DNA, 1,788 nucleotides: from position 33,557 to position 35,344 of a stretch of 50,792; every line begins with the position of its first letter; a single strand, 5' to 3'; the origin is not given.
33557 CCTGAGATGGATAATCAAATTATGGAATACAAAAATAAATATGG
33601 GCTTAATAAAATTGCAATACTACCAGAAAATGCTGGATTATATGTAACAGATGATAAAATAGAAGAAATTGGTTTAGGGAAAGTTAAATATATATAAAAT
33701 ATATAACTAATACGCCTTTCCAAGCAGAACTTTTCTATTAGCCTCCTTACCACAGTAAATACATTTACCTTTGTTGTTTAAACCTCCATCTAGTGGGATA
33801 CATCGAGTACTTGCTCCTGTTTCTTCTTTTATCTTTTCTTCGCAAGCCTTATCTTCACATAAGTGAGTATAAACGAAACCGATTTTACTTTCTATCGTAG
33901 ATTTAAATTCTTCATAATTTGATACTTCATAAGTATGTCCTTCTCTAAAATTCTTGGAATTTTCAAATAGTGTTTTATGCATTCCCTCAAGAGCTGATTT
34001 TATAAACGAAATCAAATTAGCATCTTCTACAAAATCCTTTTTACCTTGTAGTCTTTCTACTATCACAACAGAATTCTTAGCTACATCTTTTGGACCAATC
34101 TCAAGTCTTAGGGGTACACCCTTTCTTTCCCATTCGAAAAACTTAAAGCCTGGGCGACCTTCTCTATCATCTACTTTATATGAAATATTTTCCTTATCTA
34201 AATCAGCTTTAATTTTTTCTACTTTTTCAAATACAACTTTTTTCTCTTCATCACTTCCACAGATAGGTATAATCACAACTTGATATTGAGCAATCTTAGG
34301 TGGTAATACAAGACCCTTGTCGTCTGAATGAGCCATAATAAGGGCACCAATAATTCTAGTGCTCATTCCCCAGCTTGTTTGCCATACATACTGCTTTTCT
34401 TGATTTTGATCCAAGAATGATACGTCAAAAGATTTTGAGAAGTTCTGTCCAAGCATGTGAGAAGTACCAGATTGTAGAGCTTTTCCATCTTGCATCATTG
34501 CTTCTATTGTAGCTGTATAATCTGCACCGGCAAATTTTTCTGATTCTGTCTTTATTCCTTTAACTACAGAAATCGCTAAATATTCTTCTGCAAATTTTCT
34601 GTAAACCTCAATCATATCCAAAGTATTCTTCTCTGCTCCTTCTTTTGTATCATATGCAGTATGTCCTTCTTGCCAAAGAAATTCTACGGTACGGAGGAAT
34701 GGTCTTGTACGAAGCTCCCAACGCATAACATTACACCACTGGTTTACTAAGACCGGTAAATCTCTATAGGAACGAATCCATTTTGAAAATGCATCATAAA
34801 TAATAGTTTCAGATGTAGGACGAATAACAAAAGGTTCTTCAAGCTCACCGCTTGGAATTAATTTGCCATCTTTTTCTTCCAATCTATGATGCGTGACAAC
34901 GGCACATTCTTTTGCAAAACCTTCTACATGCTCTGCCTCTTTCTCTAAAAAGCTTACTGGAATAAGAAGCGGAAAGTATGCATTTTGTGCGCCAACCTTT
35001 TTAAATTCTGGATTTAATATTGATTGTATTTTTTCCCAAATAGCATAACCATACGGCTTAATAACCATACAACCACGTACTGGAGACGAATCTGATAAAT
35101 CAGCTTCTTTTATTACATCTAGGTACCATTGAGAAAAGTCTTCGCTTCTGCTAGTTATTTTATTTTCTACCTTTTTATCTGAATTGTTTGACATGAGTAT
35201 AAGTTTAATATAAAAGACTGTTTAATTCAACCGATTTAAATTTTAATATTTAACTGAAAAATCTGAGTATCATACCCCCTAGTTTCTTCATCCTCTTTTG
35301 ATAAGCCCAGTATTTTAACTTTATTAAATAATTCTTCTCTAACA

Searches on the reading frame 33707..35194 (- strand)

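Call 63: search_protein_families(library=pfam, proteins=[window:33707-35194:-], max_evalue=0.00001)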
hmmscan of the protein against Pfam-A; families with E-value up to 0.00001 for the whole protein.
window:33707-35194:- (495 aa): 3 families
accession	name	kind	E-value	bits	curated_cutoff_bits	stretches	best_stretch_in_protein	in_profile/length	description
PF09180.16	ProRS-C_1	-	1.1e-23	83.6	31.5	1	427-495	1-71/71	Prolyl-tRNA synthetase, C-terminal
PF00587.30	tRNA-synt_2b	-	5.9e-22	79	29.3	1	118-286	7-176/179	tRNA synthetase class II core domain (G, H, P, S and T)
PF03129.25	HGTP_anticodon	-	4.4e-17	62.5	21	1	305-400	1-93/94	Anticodon binding domain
